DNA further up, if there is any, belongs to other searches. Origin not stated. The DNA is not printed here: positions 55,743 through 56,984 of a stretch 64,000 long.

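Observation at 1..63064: Ten copies in 64 kb of an exported protein family I cannot assign to any named domain (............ ... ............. ... ACHEGNY)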

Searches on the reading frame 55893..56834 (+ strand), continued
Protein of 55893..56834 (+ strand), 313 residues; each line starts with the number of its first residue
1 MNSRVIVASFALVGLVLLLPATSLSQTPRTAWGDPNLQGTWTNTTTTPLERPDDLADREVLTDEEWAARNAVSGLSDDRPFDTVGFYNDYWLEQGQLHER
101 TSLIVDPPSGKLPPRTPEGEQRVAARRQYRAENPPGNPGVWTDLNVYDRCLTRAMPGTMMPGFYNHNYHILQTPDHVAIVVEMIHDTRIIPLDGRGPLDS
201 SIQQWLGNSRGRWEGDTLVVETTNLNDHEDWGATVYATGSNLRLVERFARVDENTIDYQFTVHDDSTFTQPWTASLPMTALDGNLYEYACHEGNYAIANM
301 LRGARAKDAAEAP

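Call 57: search_protein_families(library=pfam, proteins=[L073:250-2676:+, L073:2677-3939:+, L073:8157-8987:-, L069:387-1916:+, L069:2099-4930:+, L069:5068-5913:+, L077:3676-5442:-, L077:9776-12829:-, L077:8928-9821:-, L077:2036-3094:-], max_evalue=0.001)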
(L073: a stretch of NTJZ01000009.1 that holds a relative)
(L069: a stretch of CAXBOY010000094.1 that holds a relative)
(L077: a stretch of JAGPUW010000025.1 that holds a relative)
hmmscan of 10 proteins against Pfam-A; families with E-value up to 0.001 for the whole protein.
L073:250-2676:+ (808 aa): 6 families
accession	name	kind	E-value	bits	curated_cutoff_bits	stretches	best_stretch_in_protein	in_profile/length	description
PF07631.16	PSD4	-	1e-43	149.3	23.3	1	459-585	1-127/128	Protein of unknown function (DUF1592)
PF07627.16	PSCyt3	-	1.6e-30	105.7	27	1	605-701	1-97/98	Protein of unknown function (DUF1588)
PF07624.16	PSD2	-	1.1e-15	57.6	25.8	1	731-805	1-74/74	Protein of unknown function (DUF1585)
PF07637.16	PSD5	-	6.8e-15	55.6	34.2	1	395-451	3-59/62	Protein of unknown function (DUF1595)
PF07626.16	PSD3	-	1.1e-14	55.1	23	1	121-188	1-64/65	Protein of unknown function (DUF1587)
PF13442.11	Cytochrome_CBB3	-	0.00076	20.2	27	0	36-85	11-52/68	Cytochrome C oxidase, cbb3-type, subunit III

L073:2677-3939:+ (420 aa): 1 family
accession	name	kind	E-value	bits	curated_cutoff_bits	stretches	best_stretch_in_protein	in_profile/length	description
PF07586.16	HXXSHH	-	4.3e-69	233.9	30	1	40-326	1-305/307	Protein of unknown function (DUF1552)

L073:8157-8987:- (276 aa): 6 families
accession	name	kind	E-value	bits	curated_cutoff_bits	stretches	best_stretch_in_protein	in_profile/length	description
PF00005.33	ABC_tran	-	8.4e-29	101.4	25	1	49-187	2-137/137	ABC transporter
PF13304.12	AAA_21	-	2.1e-16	61.3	27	1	150-219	229-301/304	AAA domain, putative AbiEii toxin, Type IV TA system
PF02463.25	SMC_N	-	1.2e-06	28.5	40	0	146-222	124-206/220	RecF/RecN/SMC N terminal domain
PF13175.12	AAA_15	-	5.8e-06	26.6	32.1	0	176-217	328-370/374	AAA ATPase domain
PF02702.23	KdpD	-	0.00021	21.2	26.1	1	145-229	51-135/210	Osmosensitive K+ channel His kinase sensor domain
PF13476.12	AAA_23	-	0.0005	21.2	27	1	53-78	17-39/201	AAA domain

L069:387-1916:+ (509 aa): 2 families
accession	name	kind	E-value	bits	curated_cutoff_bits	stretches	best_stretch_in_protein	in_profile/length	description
PF00883.26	Peptidase_M17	-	1.1e-123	412.9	25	1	197-501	1-310/310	Cytosol aminopeptidase family, catalytic domain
PF02789.23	Peptidase_M17_N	-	1.5e-29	102.9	23.4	1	33-160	1-129/129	Cytosol aminopeptidase family, N-terminal domain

L069:2099-4930:+ (943 aa): 5 families
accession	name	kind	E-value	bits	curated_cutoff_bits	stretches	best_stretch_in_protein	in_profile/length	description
PF00133.28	tRNA-synt_1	-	5.4e-149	496.9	22.7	1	18-609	2-414/414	tRNA synthetases class I (I, L, M and V)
PF08264.19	Anticodon_1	-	3.6e-43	147.4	25.1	1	659-815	1-146/148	Anticodon-binding domain of tRNA ligase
PF10458.14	Val_tRNA-synt_C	-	3.1e-15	56.6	25.9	1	877-939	3-65/66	Valyl tRNA synthetase tRNA binding arm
PF09334.17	tRNA-synt_1g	-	1.1e-14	54.5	20.1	2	340-552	158-347/391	tRNA synthetases class I (M)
PF13603.12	tRNA-synt_1_2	-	1.9e-10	41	25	1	248-306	86-144/185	Leucyl-tRNA synthetase, editing domain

L069:5068-5913:+ (281 aa): 0 families

L077:3676-5442:- (588 aa): 3 families
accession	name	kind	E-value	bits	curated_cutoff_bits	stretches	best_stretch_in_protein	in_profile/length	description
PF02775.26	TPP_enzyme_C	-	1.8e-55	187.3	21.9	1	409-556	1-148/151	Thiamine pyrophosphate enzyme, C-terminal TPP binding domain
PF00205.28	TPP_enzyme_M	-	1.7e-47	161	30.4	1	206-339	1-135/137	Thiamine pyrophosphate enzyme, central domain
PF02776.23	TPP_enzyme_N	-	9.1e-42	142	26.8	1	15-128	2-116/119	Thiamine pyrophosphate enzyme, N-terminal TPP binding domain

L077:9776-12829:- (1017 aa): 6 families
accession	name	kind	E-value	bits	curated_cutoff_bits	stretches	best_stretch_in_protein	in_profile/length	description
PF22721.1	TBP-TOTE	-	9.2e-41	137.8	27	2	935-1011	1-77/78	TATA-binding-like protein domain of the TOTE conflict systems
PF13604.12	AAA_30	-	9.5e-24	84.6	27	1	298-513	2-166/191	AAA domain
PF13538.12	UvrD_C_2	-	5.6e-17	61.8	27.4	1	725-774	2-52/52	UvrD-like helicase C-terminal domain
PF13245.12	AAA_19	-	6.5e-17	62.4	25.1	1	318-471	11-133/134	AAA domain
PF05970.20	PIF1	-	1.3e-07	31.9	25.9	1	298-477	2-162/223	PIF1-like helicase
PF13643.11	DUF4145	-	6.7e-05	23.3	23.1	1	86-174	2-85/88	Domain of unknown function (DUF4145)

L077:8928-9821:- (297 aa): 3 families
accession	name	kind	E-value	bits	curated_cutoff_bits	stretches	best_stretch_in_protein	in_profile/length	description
PF22860.2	DUF7017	-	5.7e-26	91.6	27.5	1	203-297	1-95/141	Domain of unknown function (DUF7017)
PF14559.12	TPR_19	-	1.1e-05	26.1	25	0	207-246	31-68/68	Tetratricopeptide repeat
PF13428.12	TPR_14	-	4.2e-05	24.3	23.5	0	207-245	5-43/44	Tetratricopeptide repeat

L077:2036-3094:- (352 aa): 6 families
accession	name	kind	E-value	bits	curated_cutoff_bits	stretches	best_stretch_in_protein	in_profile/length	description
PF07991.19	KARI_N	-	3.6e-73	245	20.6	1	27-191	2-165/165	Acetohydroxy acid isomeroreductase, NADPH-binding domain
PF01450.25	KARI_C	-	9.4e-67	224.2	29.1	1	197-340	1-144/144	Ketol-acid reductoisomerase, C-terminal domain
PF02826.25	2-Hacid_dh_C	-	3.2e-06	27.1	25.1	1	3-99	10-104/178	D-isomer specific 2-hydroxyacid dehydrogenase, NAD binding domain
PF03807.23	F420_oxidored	-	3.5e-06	27.9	21.6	1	31-103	1-76/94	NADP oxidoreductase coenzyme F420-dependent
PF03446.21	NAD_binding_2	-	0.00011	22.7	21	1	31-117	1-89/161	NAD binding domain of 6-phosphogluconate dehydrogenase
PF00670.27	AdoHcyase_NAD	-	0.00076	20.1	27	0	26-95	20-87/162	S-adenosyl-L-homocysteine hydrolase, NAD binding domain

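Call 58: search_protein_families(library=pfam, proteins=[L078:3608-5131:-, L078:5123-5812:+, L078:7077-8816:-, L078:9579-12953:+, L074:4418-5752:-, L074:7048-8238:+, L045:4164-5831:+, L045:7001-7813:-, L063:5073-5990:-, L063:6759-8273:+], max_evalue=0.001)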
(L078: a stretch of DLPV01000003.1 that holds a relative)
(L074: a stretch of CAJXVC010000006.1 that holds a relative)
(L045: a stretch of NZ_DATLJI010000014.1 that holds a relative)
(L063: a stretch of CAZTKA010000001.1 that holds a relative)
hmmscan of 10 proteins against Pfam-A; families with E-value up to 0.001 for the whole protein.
L078:3608-5131:- (507 aa): 0 families

L078:5123-5812:+ (229 aa): 6 families
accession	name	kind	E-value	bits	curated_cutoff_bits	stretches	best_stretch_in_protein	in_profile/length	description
PF02798.26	GST_N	-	6.9e-15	55.6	20.9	1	22-96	3-76/76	Glutathione S-transferase, N-terminal domain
PF13409.12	GST_N_2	-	3.2e-14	53.7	25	1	30-96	3-69/70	Glutathione S-transferase, N-terminal domain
PF13417.12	GST_N_3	-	7.3e-13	49.1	22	1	24-98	1-71/75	Glutathione S-transferase, N-terminal domain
PF00043.30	GST_C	-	1.7e-08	35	20.7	1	131-211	9-93/93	Glutathione S-transferase, C-terminal domain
PF13410.11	GST_C_2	-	0.0001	22.8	24.9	1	154-204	13-67/69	Glutathione S-transferase, C-terminal domain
PF14497.11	GST_C_3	-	0.00016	22.3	21.6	1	147-214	26-98/104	Glutathione S-transferase, C-terminal domain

L078:7077-8816:- (579 aa): 2 families
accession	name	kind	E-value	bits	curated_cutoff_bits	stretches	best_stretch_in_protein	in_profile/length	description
PF07969.17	Amidohydro_3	-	4.4e-16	59.8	29.7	1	472-555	389-472/472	Amidohydrolase family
PF01979.26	Amidohydro_1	-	8.9e-08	32.2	25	1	440-553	243-344/345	Amidohydrolase family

L078:9579-12953:+ (1124 aa): 6 families
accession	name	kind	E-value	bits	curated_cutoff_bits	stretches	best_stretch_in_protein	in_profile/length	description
PF07733.18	DNA_pol3_alpha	-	6.9e-91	304.9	23.9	1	308-560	2-260/260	Bacterial DNA polymerase III alpha NTPase domain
PF17657.6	DNA_pol3_finger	-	3.7e-58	196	22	1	563-728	1-165/166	Bacterial DNA polymerase III alpha subunit finger domain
PF14579.12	HHH_6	-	3.5e-21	75.6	25.6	1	802-902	1-89/90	Helix-hairpin-helix motif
PF02811.25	PHP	-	6.7e-19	69.2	26.4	1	40-157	1-121/164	PHP domain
PF01336.31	tRNA_anti-codon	-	4e-09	36.7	27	1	1036-1108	3-74/75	OB-fold nucleic acid binding domain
PF12836.13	HHH_3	-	8.1e-06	26.3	27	1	844-888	16-61/65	Helix-hairpin-helix motif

L074:4418-5752:- (444 aa): 1 family
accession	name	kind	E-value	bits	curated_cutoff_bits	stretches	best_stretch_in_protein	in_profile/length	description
PF00144.29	Beta-lactamase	-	2.9e-69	234.2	27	1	59-425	1-313/329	Beta-lactamase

L074:7048-8238:+ (396 aa): 3 families
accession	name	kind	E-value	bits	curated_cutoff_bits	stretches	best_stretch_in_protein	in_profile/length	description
PF01436.27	NHL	-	5.2e-19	67.7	20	1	255-282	1-28/28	NHL repeat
PF17170.10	DUF5128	-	4.8e-05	23.1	22.9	1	238-293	72-129/321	6-bladed beta-propeller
PF07494.17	Reg_prop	-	0.00056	20.2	20.4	0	141-155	8-22/24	Two component regulator propeller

L045:4164-5831:+ (555 aa): 2 families
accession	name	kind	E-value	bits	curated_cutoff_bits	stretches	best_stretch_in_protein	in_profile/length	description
PF02690.20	Na_Pi_cotrans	-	8.1e-44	149.4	29.1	2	18-149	1-133/137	Na+/Pi-cotransporter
PF01895.24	PhoU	-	5.1e-14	52.8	23.5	2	344-423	2-82/89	PhoU domain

L045:7001-7813:- (270 aa): 2 families
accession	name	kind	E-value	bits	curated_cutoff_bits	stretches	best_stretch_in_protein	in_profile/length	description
PF13561.12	adh_short_C2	-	6.4e-61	206.4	27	1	30-265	9-235/236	Enoyl-(Acyl carrier protein) reductase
PF00106.31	adh_short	-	8.3e-49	166.2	26.6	1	13-205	2-187/195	short chain dehydrogenase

L063:5073-5990:- (305 aa): 3 families
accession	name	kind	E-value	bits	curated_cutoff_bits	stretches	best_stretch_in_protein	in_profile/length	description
PF02563.21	Poly_export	-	3e-23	82.2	28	1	143-216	3-76/77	Polysaccharide biosynthesis/export protein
PF22461.2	SLBB_2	-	2.1e-11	44.2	27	1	225-303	4-79/79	SLBB domain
PF10531.15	SLBB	-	6.4e-09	36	27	1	225-269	3-45/55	SLBB domain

L063:6759-8273:+ (504 aa): 2 families
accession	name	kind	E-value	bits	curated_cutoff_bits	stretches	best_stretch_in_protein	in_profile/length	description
PF01979.26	Amidohydro_1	-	1.1e-26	94.3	25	1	144-491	2-344/345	Amidohydrolase family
PF07969.17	Amidohydro_3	-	9.3e-13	48.9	29.7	1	259-474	230-450/472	Amidohydrolase family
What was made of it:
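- Most family members are stand-alone proteins, and in Proteobacteria some sit among housekeeping genes with no obvious partner (calls 57, 58). Some copies sit alone among housekeeping genes (calls 57, 58).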

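Call 63: search_dna_similar(query=window:55893-56834:+, collection=plasmids, mode=protein, max_rows=25, max_evalue=0.001)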
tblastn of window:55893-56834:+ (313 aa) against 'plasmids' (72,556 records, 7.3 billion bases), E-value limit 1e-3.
Records with a match: 7; places in all: 8; records where one place covers at least 80% of the query: 0.
Best place of each record, by identity: <60% 7.
By first word of the organism name: Novosphingobium 6; Croceibacterium 1.
By predicted mobility (MOB-suite, as given by PLSDB): non-mobilizable 7.
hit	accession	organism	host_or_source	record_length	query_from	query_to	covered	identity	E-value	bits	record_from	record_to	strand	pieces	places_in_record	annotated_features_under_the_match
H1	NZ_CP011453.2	Croceibacterium atlanticum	cell culture,North Atlantic Rise ...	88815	123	294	55%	29.9%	9e-6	55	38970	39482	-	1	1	hypothetical protein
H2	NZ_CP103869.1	Novosphingobium humi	pure culture,soil biofilm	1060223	115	272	50%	29.6%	1e-6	58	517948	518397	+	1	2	none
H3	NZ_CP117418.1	Novosphingobium humi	Single cell,Soil from military shooting ...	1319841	115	272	50%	29.6%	1e-6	58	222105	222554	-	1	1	none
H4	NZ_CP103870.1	Novosphingobium humi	pure culture,soil biofilm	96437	150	295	47%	27.6%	2e-7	60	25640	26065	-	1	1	hypothetical protein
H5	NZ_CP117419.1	Novosphingobium humi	Single cell,Soil from military shooting ...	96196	150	295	47%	27.6%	2e-7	60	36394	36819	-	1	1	hypothetical protein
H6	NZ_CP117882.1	Novosphingobium sp. KACC 22771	Single cell,soil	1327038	149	272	40%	30.4%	1e-6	57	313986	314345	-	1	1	none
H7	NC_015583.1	Novosphingobium sp. PP1Y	-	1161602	113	227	37%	32.2%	1e-4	51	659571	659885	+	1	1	none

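Call 64: get_annotated_region(hit=H1, flank=7000)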
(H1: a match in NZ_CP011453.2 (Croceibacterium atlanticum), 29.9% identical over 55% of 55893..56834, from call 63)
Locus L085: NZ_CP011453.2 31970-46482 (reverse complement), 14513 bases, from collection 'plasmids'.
description: Croceibacterium atlanticum strain 26DY36 plasmid unnamed, complete sequence
organism: Croceibacterium atlanticum (NCBI taxid 1267766)
taxonomy: Bacteria; Pseudomonadota; Alphaproteobacteria; Sphingomonadales; Erythrobacteraceae; Croceibacterium; Croceibacterium atlanticum
host: -; source: cell culture,North Atlantic Rise deep-sea sediment; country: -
typing (MOB-suite, as given by PLSDB): non-mobilizable; replicon rep_cluster_545
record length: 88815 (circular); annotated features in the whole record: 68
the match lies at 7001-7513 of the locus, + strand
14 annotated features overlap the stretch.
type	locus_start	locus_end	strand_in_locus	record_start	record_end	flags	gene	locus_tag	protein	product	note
CDS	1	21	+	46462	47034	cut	-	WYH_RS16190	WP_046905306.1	outer membrane beta-barrel protein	-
CDS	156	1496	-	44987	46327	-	gdhA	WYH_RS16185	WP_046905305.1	NADP-specific glutamate dehydrogenase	GO:0006520 - amino acid metabolic process [Evidence IEA]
CDS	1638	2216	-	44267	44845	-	-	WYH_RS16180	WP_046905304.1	5-formyltetrahydrofolate cyclo-ligase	GO:0006730 - one-carbon metabolic process [Evidence IEA]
CDS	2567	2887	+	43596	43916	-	-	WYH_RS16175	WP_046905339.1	multidrug efflux SMR transporter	-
CDS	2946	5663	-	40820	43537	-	-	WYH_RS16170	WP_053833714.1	G8 domain-containing protein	-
CDS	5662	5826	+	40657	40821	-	-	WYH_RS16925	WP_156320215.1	hypothetical protein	-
CDS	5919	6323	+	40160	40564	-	-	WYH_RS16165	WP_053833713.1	DUF6152 family protein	-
CDS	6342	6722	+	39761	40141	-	-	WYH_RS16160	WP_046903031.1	DUF6152 family protein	-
CDS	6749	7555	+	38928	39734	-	-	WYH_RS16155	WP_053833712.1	hypothetical protein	-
CDS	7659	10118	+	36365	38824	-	-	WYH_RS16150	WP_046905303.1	TonB-dependent receptor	GO:0015891 - siderophore transport [Evidence IEA]; GO:0055085 - transmembrane transport [Evidence IEA]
CDS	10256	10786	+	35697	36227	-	-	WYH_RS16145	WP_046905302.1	MarR family transcriptional regulator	GO:0006355 - regulation of DNA-templated transcription [Evidence IEA]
CDS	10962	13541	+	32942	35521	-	-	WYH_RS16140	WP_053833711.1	G8 domain-containing protein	-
CDS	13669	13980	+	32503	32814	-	-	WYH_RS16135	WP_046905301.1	hypothetical protein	-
CDS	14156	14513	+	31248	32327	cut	-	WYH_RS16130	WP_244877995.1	Fic family protein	-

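Call 65: get_annotated_region(hit=H4, flank=7000)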
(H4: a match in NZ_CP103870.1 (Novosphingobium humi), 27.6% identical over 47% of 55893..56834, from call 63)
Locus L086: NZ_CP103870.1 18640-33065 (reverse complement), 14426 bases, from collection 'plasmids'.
description: Novosphingobium humi strain G5 plasmid unnamed2, complete sequence
organism: Novosphingobium humi (NCBI taxid 2282397)
taxonomy: Bacteria; Pseudomonadota; Alphaproteobacteria; Sphingomonadales; Sphingomonadaceae; Novosphingobium; Novosphingobium humi
host: -; source: pure culture,soil biofilm; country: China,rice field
typing (MOB-suite, as given by PLSDB): non-mobilizable
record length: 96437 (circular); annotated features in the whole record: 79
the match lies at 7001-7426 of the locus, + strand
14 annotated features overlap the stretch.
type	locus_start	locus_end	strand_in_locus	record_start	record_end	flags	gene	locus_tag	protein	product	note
CDS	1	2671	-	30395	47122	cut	-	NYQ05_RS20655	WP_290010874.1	Ig-like domain-containing protein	-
CDS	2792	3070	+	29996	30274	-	-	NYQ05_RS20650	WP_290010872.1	hypothetical protein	-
CDS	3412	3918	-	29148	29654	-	-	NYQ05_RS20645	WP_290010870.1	hypothetical protein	-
CDS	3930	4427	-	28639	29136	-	-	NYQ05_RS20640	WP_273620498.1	DUF6644 family protein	-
CDS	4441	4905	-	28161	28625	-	-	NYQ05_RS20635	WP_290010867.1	DUF6644 family protein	-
CDS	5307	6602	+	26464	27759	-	-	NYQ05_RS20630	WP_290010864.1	hypothetical protein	-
CDS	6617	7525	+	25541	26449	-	-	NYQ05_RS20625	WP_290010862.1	hypothetical protein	-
CDS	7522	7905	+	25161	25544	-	-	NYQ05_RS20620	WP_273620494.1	DUF6152 family protein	-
CDS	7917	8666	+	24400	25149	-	-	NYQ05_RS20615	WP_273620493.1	TetR/AcrR family transcriptional regulator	GO:0006355 - regulation of DNA-templated transcription [Evidence IEA]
CDS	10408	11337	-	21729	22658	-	-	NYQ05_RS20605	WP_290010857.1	FAD-binding protein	-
CDS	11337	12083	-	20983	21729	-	-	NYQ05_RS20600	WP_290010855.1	electron transfer flavoprotein subunit beta/FixA family protein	-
CDS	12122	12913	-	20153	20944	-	-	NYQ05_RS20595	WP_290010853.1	enoyl-CoA hydratase-related protein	-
CDS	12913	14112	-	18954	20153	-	bktB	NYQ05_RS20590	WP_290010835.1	beta-ketothiolase BktB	-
CDS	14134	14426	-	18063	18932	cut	mmsB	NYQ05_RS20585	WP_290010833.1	3-hydroxyisobutyrate dehydrogenase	GO:0006574 - valine catabolic process [Evidence IEA]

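Call 66: get_annotated_region(hit=H7, flank=7000)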
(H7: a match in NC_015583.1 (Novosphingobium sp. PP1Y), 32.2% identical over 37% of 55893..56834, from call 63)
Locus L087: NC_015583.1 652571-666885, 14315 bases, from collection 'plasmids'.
description: Novosphingobium sp. PP1Y plasmid Mpl, complete sequence
organism: Novosphingobium sp. PP1Y (NCBI taxid 702113)
taxonomy: Bacteria; Pseudomonadota; Alphaproteobacteria; Sphingomonadales; Sphingomonadaceae; Novosphingobium; Novosphingobium sp. PP1Y
host: -; source: -; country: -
typing (MOB-suite, as given by PLSDB): non-mobilizable
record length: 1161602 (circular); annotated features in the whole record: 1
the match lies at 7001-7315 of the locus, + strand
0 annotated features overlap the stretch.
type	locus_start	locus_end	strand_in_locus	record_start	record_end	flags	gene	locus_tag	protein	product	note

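Call 67: get_annotated_region(hit=H2, flank=7000)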
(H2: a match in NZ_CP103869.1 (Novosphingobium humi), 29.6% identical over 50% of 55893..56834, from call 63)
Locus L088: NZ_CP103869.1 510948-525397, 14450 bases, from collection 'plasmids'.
description: Novosphingobium humi strain G5 plasmid unnamed1, complete sequence
organism: Novosphingobium humi (NCBI taxid 2282397)
taxonomy: Bacteria; Pseudomonadota; Alphaproteobacteria; Sphingomonadales; Sphingomonadaceae; Novosphingobium; Novosphingobium humi
host: -; source: pure culture,soil biofilm; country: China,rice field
typing (MOB-suite, as given by PLSDB): non-mobilizable
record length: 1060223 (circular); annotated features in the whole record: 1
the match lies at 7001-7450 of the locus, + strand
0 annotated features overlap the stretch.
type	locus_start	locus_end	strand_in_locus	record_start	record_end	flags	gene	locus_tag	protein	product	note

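Call 71: search_protein_families(library=pfam, proteins=[L053:6932-7390:+, L021:6851-7321:+, L079:9260-9703:+, L026:6889-7308:+, L085:5919-6323:+, L086:5307-6602:+, L087:11974-12612:-], max_evalue=0.01)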
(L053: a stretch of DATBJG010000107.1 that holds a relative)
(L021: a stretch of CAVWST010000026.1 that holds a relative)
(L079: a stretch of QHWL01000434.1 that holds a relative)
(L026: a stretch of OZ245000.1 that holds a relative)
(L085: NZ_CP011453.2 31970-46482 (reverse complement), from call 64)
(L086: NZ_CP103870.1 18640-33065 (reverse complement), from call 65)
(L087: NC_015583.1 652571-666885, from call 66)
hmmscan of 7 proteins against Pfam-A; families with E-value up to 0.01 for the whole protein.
L053:6932-7390:+ (153 aa): 3 families
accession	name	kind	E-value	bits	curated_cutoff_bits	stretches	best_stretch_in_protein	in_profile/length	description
PF19649.4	DUF6152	-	1.1e-33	115.7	27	1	33-119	8-93/98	Family of unknown function (DUF6152)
PF18914.6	DUF5666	-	0.0012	19.6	27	1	88-122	22-56/60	Domain of unknown function (DUF5666)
PF00577.26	Usher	-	0.0017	17.7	27.1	1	68-142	132-205/549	Outer membrane usher protein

L021:6851-7321:+ (157 aa): 1 family
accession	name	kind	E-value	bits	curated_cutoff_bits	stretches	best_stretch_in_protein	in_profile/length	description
PF19649.4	DUF6152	-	3.3e-35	120.5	27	1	31-123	3-94/98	Family of unknown function (DUF6152)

L079:9260-9703:+ (148 aa): 3 families
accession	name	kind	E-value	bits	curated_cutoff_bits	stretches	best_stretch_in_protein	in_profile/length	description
PF19649.4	DUF6152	-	4.3e-34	116.9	27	1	26-115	5-93/98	Family of unknown function (DUF6152)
PF18914.6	DUF5666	-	0.00082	20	27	0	84-118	22-56/60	Domain of unknown function (DUF5666)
PF00577.26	Usher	-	0.0042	16.4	27.1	1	64-137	132-204/549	Outer membrane usher protein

L026:6889-7308:+ (140 aa): 1 family
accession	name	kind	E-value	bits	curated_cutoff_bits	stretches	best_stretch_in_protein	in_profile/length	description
PF19649.4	DUF6152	-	2e-32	111.6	27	1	22-115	2-94/98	Family of unknown function (DUF6152)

L085:5919-6323:+ (134 aa): 1 family
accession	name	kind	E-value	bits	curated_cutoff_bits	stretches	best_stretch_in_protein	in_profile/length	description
PF19649.4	DUF6152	-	7.1e-32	109.8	27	1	16-106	3-97/98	Family of unknown function (DUF6152)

L086:5307-6602:+ (431 aa): 1 family
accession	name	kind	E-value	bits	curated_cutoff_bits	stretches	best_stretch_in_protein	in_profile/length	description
PF01229.23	Glyco_hydro_39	-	1.9e-11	43.9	26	1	66-179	119-227/472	Glycosyl hydrolases family 39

L087:11974-12612:- (213 aa): 1 family
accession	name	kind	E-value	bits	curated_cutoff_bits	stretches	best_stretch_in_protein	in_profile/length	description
PF19649.4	DUF6152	-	5.4e-24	84.6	27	1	109-197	4-97/98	Family of unknown function (DUF6152)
